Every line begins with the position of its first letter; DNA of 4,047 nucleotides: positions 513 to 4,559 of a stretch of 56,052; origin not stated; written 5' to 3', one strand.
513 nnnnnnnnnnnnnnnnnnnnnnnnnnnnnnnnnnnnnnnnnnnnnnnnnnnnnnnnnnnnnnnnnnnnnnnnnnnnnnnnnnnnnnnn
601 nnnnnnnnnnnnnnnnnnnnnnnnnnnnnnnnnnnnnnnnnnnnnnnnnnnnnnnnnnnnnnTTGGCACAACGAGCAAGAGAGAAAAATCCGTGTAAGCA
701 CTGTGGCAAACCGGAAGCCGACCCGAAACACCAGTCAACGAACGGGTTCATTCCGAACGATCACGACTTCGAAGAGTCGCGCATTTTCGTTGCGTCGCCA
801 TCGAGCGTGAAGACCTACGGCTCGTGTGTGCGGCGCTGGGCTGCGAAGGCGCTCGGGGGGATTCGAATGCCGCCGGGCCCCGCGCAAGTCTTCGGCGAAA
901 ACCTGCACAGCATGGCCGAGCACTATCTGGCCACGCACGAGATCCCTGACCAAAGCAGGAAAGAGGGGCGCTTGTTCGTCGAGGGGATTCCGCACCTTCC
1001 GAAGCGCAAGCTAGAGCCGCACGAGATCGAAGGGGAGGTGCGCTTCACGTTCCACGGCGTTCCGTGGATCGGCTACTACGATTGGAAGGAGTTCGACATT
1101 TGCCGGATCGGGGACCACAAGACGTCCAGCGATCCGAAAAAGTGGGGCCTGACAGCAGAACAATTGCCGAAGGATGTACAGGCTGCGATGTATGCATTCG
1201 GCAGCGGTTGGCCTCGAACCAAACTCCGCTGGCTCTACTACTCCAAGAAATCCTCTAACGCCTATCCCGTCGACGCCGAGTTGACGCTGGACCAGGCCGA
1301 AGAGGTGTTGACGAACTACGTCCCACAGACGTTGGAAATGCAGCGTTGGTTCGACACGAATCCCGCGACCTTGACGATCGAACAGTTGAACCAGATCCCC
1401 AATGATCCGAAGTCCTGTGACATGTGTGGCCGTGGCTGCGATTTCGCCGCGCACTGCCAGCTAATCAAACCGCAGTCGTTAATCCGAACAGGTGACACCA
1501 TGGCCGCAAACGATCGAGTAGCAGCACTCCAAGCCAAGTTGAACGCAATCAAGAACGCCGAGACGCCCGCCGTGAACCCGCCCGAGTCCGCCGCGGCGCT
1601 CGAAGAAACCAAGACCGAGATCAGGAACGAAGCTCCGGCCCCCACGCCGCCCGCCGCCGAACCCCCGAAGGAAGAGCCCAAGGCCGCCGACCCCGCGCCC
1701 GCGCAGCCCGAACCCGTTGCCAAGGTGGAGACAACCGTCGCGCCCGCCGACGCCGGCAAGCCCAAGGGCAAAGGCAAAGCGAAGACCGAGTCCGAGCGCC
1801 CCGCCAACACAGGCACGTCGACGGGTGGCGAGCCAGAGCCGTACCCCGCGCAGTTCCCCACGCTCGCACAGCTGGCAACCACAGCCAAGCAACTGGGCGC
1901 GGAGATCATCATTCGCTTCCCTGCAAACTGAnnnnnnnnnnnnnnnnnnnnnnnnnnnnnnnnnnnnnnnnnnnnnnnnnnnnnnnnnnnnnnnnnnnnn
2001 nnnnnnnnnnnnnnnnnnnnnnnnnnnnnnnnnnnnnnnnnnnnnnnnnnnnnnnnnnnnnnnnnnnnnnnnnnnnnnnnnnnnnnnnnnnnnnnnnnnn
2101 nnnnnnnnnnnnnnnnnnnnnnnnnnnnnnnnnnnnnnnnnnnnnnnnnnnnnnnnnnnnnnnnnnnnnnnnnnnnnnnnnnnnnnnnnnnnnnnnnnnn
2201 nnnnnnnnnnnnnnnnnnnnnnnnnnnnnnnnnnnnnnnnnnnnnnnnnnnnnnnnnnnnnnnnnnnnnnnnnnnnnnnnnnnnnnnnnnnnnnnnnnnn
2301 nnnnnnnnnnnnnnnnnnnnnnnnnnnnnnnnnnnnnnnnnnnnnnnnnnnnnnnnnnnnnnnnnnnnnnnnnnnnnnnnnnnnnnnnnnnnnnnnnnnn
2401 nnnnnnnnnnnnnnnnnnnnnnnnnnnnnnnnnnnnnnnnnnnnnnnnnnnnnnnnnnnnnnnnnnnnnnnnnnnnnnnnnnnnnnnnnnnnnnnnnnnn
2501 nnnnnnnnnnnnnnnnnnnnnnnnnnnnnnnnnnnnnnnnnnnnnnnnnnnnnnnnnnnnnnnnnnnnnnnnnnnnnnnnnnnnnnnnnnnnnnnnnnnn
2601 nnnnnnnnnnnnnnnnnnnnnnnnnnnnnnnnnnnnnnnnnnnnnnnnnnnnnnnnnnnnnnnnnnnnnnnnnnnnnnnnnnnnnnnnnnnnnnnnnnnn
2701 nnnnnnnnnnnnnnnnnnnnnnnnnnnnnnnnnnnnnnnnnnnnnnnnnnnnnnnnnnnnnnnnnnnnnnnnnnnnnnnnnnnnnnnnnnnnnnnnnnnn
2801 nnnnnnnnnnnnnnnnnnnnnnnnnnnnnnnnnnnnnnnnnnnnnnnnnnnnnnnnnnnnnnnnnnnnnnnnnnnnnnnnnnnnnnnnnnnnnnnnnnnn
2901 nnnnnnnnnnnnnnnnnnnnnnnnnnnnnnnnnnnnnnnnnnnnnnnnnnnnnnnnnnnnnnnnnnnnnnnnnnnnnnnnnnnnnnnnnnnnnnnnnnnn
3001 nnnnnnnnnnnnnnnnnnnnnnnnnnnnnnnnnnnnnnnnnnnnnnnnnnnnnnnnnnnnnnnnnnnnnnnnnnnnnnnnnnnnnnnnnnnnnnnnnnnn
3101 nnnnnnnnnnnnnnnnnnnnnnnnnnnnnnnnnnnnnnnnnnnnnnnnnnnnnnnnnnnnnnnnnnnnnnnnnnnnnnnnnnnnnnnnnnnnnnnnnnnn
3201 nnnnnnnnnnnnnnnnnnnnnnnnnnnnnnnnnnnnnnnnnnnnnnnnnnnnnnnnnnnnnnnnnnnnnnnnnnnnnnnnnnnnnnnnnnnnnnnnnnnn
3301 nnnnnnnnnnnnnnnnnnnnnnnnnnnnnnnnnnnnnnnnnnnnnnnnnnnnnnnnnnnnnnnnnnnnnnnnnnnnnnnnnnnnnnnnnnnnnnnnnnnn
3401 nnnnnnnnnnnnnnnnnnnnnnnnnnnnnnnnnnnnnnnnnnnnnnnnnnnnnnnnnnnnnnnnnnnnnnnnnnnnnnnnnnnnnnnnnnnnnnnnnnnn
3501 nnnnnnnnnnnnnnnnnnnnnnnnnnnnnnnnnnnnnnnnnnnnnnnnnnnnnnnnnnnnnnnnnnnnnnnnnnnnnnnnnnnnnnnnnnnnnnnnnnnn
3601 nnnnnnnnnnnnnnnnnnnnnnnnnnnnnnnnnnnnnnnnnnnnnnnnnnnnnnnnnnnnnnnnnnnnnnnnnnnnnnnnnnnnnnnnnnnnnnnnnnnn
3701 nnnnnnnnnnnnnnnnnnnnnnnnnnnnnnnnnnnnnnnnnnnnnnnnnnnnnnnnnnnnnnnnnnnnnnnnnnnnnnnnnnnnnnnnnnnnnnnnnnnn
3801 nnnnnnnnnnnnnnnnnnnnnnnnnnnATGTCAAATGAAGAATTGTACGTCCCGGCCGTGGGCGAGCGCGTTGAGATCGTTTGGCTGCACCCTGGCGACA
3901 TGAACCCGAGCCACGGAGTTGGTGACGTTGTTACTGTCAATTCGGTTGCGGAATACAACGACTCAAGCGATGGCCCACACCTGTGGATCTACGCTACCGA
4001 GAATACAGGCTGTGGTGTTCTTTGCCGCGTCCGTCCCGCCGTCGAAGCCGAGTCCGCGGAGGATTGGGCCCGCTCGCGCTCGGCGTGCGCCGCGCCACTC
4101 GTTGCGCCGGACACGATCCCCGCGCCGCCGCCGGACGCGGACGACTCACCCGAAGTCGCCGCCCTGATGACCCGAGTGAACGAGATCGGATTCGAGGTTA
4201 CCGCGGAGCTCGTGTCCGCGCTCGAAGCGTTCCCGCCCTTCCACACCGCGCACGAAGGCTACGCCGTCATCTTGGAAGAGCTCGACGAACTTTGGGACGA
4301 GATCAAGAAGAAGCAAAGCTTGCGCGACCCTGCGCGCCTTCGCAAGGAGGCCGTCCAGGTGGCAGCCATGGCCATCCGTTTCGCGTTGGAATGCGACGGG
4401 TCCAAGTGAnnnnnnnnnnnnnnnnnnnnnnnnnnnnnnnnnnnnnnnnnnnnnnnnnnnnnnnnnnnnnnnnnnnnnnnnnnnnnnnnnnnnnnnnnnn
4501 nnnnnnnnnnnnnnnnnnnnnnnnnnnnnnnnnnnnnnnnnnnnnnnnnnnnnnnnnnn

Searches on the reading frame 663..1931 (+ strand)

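Call 66: search_protein_families(library=phrogs, proteins=[window:663-1931:+], max_evalue=0.001)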
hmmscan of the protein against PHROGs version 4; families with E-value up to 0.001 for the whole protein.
window:663-1931:+ (422 aa): 2 families
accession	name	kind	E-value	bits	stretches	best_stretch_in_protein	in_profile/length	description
phrog_69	-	DNA, RNA and nucleotide metabolism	1.4e-11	45.1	1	42-315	88-369/501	exonuclease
phrog_1218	-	DNA, RNA and nucleotide metabolism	0.00058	20.2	0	40-89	6-58/364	exonuclease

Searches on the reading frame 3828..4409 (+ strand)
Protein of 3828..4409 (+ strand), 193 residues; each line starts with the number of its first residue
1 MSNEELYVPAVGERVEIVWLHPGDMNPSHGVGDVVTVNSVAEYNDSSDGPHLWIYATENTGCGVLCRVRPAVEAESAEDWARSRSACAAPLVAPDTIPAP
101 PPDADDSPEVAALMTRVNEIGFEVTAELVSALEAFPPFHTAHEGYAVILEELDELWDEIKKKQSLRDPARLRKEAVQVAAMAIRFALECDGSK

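Call 38: search_protein_families(library=phrogs, proteins=[window:3828-4409:+], max_evalue=0.01)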
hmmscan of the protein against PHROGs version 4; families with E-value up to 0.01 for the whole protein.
window:3828-4409:+ (193 aa): 3 families
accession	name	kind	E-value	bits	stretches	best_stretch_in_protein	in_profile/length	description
phrog_25385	-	unknown function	2.4e-13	51.2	1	126-167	14-55/128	-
phrog_2831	-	unknown function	1.5e-06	28.8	1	125-190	24-95/295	-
phrog_30401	-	unknown function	0.00072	20.1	1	143-190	156-199/235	-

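Call 39: search_protein_families(library=pfam, proteins=[window:3828-4409:+], max_evalue=0.01)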
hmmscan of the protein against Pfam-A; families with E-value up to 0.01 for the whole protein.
window:3828-4409:+ (193 aa): 0 families
